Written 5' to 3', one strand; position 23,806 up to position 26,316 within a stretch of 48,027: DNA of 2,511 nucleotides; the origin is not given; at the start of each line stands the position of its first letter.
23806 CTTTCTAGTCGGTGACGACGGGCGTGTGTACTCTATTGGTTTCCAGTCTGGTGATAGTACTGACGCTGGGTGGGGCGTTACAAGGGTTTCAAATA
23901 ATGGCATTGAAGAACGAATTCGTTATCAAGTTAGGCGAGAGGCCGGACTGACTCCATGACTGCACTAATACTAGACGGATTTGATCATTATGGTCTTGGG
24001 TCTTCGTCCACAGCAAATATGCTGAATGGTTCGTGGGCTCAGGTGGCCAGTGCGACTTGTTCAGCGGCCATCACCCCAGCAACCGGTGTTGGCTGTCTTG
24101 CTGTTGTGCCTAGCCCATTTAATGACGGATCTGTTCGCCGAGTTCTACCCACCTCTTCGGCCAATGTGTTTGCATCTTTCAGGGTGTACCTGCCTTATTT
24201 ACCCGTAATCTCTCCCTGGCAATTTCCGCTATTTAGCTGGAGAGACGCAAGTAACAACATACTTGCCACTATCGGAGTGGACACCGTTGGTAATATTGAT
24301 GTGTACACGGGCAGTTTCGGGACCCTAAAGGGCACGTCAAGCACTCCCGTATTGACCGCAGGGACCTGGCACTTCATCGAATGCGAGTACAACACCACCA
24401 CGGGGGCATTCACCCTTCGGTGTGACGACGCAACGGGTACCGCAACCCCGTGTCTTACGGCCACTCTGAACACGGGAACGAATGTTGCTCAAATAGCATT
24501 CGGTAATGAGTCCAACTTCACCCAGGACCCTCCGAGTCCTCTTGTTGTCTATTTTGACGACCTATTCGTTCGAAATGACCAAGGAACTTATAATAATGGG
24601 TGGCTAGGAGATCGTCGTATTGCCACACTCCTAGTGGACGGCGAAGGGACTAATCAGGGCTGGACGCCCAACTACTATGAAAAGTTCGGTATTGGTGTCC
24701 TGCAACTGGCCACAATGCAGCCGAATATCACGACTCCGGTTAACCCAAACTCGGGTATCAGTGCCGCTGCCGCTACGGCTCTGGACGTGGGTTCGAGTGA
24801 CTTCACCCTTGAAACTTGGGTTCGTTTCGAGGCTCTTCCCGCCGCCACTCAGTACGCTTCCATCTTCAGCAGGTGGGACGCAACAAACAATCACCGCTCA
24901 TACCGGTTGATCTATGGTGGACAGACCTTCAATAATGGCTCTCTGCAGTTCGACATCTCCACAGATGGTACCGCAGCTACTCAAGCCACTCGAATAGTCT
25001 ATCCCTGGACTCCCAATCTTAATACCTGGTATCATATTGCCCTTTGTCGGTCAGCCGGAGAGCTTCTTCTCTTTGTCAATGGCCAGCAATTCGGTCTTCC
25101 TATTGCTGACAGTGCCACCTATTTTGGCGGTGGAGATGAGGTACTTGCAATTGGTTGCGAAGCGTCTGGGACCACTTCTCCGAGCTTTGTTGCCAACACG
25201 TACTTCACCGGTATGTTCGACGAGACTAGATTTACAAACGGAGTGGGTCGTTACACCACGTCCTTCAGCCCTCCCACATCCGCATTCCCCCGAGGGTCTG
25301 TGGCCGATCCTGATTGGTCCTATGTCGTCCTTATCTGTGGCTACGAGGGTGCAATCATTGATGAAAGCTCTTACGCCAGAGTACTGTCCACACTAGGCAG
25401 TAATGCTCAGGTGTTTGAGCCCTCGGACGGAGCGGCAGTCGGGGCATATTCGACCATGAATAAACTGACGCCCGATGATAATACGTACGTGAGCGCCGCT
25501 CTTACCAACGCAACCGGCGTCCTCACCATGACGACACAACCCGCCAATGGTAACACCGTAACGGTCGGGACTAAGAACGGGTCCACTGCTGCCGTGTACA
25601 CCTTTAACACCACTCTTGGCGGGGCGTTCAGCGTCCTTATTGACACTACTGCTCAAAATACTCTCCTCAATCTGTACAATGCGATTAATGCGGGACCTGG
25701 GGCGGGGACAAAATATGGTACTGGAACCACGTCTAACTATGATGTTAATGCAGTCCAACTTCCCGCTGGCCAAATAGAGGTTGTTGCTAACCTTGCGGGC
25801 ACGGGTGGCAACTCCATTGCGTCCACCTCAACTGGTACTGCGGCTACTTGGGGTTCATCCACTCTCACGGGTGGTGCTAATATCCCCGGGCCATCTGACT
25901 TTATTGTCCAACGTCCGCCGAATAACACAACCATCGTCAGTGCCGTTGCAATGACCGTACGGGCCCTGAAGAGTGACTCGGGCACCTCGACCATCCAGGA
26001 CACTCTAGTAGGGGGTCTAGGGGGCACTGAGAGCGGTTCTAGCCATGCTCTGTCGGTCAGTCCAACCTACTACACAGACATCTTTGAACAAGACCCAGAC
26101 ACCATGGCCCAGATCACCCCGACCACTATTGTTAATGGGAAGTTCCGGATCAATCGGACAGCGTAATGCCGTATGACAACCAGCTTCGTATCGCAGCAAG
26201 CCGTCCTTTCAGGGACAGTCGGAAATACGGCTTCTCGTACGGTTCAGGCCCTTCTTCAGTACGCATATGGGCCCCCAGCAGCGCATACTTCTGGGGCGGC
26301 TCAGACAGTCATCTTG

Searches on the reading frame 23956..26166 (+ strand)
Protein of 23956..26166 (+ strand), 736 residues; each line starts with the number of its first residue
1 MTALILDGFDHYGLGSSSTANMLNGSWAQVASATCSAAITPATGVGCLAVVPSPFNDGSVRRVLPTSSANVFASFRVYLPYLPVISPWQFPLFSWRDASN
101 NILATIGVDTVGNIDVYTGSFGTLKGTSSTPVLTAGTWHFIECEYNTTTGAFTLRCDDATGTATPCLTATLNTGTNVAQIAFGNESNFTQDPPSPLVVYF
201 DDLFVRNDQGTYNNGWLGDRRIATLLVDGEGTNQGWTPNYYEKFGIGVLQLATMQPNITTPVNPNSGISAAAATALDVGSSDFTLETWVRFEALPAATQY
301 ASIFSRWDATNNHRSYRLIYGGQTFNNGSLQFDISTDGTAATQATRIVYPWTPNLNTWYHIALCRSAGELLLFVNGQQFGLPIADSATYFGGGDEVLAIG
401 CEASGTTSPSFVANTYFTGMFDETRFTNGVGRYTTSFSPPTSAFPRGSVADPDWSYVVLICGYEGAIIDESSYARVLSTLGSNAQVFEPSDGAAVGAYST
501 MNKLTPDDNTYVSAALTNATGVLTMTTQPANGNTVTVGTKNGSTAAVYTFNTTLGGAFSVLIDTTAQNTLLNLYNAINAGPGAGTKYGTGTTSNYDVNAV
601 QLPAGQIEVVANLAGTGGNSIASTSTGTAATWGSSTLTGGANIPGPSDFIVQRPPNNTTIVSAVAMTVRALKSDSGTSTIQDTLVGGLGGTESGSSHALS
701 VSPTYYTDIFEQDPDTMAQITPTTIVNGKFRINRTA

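Call 11: search_protein_families(library=phrogs, proteins=[window:23956-26166:+], max_evalue=0.001)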
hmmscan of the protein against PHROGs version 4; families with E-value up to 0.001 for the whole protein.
window:23956-26166:+ (736 aa): 6 families
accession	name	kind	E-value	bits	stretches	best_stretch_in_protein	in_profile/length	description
phrog_3545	-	unknown function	4.3e-23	82.4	1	265-448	801-980/1115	-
phrog_38322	-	unknown function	5.3e-21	76.1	1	220-445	296-504/506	-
phrog_2448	-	unknown function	8.7e-21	75.5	1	6-238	5-214/335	-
phrog_24074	-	unknown function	1.1e-12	48.1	1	270-447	471-626/892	-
phrog_13163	-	tail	9e-09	34.8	1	275-444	572-717/976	baseplate wedge subunit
phrog_6368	-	unknown function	1.2e-05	25.8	0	655-727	247-319/328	-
